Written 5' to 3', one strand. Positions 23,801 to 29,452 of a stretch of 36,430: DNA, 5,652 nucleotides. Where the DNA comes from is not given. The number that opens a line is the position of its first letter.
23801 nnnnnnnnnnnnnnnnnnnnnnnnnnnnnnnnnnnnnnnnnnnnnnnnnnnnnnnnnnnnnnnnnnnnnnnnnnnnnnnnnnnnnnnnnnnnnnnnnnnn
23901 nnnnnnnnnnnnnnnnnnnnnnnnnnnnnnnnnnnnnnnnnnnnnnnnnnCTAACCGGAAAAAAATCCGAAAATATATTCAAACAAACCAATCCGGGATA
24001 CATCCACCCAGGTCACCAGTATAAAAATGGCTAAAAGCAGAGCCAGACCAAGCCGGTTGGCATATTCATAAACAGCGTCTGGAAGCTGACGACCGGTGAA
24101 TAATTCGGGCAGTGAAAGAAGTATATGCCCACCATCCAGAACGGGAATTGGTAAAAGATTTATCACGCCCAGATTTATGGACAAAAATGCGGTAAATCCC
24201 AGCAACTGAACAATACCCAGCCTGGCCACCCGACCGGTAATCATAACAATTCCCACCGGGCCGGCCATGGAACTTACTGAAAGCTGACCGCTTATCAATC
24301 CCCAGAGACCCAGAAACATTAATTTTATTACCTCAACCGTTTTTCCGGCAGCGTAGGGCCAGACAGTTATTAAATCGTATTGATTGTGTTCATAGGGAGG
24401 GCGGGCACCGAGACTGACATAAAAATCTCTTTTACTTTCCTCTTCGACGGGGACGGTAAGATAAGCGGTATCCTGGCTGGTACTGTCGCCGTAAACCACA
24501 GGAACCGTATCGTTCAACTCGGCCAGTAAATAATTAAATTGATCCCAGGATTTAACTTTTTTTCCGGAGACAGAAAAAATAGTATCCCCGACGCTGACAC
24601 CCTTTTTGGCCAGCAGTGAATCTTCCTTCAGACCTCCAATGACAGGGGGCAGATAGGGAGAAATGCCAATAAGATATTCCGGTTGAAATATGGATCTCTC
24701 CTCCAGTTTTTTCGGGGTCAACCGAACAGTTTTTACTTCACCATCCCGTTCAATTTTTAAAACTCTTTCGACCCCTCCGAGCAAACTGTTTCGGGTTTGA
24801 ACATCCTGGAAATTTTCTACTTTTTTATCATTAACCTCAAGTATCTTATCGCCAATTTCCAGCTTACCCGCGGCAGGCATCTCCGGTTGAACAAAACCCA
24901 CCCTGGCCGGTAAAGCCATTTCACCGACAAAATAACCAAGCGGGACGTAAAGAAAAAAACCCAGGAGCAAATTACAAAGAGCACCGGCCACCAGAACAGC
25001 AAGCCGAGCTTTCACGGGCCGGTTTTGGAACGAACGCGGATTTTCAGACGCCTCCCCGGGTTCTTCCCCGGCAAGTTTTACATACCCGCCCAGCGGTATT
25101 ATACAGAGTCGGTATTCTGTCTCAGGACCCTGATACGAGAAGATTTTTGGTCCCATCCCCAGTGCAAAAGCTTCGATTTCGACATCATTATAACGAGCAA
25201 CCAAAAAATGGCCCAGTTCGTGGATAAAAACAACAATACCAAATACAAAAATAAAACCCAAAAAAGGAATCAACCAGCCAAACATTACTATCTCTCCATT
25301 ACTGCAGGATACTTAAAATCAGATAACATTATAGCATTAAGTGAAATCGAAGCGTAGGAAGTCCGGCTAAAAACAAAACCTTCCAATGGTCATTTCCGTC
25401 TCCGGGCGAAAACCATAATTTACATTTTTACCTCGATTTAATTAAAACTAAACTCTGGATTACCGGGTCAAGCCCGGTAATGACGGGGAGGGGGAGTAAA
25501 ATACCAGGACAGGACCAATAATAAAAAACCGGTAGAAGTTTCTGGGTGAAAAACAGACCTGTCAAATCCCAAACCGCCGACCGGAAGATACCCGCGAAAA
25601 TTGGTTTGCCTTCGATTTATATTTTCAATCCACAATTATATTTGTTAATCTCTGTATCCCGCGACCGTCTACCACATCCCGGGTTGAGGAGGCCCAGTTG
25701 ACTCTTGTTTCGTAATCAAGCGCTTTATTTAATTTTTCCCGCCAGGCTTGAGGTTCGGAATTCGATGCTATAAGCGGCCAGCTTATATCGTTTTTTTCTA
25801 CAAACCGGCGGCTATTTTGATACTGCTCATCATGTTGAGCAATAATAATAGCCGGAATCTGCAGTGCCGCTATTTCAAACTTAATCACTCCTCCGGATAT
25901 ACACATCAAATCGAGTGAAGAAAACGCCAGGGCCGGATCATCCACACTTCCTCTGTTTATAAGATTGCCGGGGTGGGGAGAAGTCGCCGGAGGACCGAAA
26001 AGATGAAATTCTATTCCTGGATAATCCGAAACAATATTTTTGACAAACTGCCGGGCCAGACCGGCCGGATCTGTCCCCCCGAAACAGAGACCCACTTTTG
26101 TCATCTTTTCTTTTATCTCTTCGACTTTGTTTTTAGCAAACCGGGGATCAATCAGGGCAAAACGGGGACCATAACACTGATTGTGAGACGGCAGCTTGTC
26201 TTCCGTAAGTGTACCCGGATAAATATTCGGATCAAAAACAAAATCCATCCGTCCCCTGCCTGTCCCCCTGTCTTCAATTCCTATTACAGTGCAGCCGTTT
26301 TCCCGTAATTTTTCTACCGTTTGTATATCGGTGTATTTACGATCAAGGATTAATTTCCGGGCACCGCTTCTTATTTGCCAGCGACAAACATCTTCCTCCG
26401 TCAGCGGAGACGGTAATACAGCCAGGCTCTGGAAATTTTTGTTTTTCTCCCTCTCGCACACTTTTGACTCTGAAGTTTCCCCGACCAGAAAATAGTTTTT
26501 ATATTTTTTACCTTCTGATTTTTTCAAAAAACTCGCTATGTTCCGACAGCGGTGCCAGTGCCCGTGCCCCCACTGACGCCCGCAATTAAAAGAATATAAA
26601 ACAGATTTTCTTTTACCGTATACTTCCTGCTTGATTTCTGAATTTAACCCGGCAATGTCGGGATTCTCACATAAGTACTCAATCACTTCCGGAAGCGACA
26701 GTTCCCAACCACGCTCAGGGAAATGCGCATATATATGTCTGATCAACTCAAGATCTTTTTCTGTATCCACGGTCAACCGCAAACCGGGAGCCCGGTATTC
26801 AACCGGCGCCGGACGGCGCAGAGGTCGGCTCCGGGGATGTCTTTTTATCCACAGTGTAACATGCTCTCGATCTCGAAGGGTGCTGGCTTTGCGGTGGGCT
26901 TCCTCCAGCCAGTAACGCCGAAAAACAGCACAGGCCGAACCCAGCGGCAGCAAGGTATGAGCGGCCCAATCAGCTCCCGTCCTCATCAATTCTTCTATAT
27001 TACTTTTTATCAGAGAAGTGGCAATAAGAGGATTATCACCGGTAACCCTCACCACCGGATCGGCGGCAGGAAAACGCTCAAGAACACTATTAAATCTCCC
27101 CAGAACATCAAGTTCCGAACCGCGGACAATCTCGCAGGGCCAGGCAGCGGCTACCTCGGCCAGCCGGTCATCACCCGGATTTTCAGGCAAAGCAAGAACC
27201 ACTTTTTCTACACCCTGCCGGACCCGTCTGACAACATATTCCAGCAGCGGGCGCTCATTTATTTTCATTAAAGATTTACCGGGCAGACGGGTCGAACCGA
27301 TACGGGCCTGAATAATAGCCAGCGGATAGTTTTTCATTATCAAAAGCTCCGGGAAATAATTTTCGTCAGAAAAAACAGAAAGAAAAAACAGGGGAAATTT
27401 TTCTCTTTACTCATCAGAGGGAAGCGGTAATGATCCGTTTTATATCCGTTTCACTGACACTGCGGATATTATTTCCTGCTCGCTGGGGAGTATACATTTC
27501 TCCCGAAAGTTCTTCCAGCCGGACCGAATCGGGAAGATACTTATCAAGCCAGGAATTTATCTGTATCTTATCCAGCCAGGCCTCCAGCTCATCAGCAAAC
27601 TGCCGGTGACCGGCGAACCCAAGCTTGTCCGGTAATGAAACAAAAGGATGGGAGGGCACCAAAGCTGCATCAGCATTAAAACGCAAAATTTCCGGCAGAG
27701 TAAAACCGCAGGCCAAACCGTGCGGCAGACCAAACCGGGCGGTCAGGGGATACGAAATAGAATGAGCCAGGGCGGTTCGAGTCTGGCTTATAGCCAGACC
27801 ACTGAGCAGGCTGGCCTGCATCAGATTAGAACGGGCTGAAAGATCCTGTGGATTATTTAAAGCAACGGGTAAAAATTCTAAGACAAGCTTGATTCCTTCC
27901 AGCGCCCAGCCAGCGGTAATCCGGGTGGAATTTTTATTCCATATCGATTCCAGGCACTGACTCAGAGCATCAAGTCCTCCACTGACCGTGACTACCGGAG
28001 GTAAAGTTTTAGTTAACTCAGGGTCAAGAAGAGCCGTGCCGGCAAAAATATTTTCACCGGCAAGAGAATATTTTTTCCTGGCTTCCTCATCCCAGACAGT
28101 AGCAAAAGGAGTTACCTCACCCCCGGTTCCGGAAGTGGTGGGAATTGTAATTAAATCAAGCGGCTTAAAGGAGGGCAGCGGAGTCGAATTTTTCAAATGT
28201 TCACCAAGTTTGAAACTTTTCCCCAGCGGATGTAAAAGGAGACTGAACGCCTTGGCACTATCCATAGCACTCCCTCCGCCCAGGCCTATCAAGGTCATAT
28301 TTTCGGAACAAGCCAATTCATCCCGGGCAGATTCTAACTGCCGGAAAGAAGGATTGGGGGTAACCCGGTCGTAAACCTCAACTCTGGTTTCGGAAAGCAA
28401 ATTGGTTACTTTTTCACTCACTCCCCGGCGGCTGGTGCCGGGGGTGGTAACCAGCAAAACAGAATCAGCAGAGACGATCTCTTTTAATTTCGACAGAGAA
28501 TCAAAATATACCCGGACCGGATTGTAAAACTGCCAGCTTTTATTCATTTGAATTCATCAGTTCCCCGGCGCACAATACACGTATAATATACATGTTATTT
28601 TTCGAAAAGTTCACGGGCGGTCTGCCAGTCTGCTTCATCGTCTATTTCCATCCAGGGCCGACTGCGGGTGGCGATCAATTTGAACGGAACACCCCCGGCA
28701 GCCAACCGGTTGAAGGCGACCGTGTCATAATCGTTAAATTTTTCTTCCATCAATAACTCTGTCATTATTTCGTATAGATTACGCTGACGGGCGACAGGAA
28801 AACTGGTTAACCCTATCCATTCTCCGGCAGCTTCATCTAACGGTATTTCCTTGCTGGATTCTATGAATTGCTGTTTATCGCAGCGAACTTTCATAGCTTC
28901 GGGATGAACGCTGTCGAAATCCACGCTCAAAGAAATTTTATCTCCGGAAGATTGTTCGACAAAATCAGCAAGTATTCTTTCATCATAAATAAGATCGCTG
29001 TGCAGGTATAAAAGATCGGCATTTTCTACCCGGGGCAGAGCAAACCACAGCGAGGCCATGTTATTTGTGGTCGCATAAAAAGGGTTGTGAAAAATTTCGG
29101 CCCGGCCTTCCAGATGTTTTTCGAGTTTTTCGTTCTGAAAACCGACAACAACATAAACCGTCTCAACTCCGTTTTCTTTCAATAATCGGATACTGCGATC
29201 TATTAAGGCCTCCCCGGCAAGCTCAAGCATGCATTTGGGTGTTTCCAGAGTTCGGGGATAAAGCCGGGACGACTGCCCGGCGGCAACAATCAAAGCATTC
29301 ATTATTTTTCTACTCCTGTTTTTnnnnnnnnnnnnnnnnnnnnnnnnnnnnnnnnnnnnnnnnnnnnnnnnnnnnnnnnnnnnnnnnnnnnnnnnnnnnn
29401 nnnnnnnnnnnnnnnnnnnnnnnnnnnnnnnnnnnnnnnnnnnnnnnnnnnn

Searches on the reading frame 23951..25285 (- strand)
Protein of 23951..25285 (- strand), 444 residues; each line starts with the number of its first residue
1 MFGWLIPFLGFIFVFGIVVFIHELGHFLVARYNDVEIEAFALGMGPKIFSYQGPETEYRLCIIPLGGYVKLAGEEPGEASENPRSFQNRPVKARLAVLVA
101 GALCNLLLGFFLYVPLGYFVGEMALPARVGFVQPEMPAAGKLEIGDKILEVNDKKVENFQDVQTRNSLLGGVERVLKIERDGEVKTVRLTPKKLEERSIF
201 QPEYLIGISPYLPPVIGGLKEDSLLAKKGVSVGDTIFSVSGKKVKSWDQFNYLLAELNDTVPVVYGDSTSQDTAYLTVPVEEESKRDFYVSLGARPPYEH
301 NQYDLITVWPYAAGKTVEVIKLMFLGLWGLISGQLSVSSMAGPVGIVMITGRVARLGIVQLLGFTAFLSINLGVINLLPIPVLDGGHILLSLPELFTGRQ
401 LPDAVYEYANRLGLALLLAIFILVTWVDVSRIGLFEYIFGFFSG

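Call 33: search_protein_families(library=pfam, proteins=[window:23951-25285:-])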
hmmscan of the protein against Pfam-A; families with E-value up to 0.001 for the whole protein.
window:23951-25285:- (444 aa): 5 families
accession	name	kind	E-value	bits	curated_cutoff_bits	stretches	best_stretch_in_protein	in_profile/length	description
PF02163.28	Peptidase_M50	-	7.2e-64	215.6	27.2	1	11-419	2-220/221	Peptidase family M50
PF17820.7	PDZ_6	-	1.1e-10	41.5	27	1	132-164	5-38/54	PDZ domain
PF00595.29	PDZ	-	5.5e-10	39.9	23.2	1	127-168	27-69/81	PDZ domain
PF13180.12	PDZ_2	-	1.3e-09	38.7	27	1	129-189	16-78/80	PDZ domain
PF14685.13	PDZ_Tricorn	-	4.2e-06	27.1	25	0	221-264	29-75/88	Tricorn protease PDZ domain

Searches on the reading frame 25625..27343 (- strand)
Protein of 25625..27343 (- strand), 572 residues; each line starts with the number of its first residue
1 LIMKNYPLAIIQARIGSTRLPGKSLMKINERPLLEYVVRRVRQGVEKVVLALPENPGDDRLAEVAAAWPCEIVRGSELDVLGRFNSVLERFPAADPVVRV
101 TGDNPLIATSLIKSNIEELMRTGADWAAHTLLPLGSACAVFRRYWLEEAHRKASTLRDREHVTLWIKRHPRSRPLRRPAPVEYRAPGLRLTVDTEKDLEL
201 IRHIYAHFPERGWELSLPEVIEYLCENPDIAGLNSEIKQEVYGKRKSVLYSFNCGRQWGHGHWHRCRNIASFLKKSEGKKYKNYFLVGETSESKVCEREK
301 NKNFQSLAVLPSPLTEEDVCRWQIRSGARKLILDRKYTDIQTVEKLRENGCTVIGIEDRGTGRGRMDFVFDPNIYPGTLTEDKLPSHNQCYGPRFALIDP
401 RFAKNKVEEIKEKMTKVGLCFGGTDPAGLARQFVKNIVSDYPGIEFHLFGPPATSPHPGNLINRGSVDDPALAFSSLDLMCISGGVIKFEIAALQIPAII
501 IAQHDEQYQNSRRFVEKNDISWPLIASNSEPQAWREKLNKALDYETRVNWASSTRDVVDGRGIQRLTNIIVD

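Call 33: search_protein_families(library=pfam, proteins=[window:25625-27343:-])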
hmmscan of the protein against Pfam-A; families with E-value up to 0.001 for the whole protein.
window:25625-27343:- (572 aa): 2 families
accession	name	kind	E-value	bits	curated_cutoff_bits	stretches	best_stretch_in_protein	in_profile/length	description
PF02348.25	CTP_transf_3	-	1.9e-29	103.5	22.6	1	9-204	2-205/217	Cytidylyltransferase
PF12804.13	NTP_transf_3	-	1e-09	39.2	27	1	22-131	15-123/160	MobA-like NTP transferase domain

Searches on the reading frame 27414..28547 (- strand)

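Call 33: search_protein_families(library=pfam, proteins=[window:27414-28547:-])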
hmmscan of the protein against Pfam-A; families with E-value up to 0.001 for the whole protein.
window:27414-28547:- (377 aa): 3 families
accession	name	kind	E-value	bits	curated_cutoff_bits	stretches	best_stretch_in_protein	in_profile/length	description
PF00465.25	Fe-ADH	-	1.7e-33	116.1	31.3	1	12-176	3-168/168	Iron-containing alcohol dehydrogenase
PF25137.1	ADH_Fe_C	-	4.1e-30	105.4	27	1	187-376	1-193/194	Fe-containing alcohol dehydrogenase family, C-terminal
PF13685.12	Fe-ADH_2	-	8.7e-05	23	28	1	26-103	18-95/149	Iron-containing alcohol dehydrogenase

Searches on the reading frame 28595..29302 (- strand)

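Call 33: search_protein_families(library=pfam, proteins=[window:28595-29302:-])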
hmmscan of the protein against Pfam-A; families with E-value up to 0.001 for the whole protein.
window:28595-29302:- (235 aa): 3 families
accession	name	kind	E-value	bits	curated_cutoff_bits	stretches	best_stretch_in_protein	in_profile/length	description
PF12804.13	NTP_transf_3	-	5.5e-14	53.1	27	1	3-138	1-134/160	MobA-like NTP transferase domain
PF00483.29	NTP_transferase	-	4.6e-07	30.1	21.2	1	3-118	2-128/245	Nucleotidyl transferase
PF01128.25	IspD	-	0.00024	21.4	27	1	2-66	2-64/221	2-C-methyl-D-erythritol 4-phosphate cytidylyltransferase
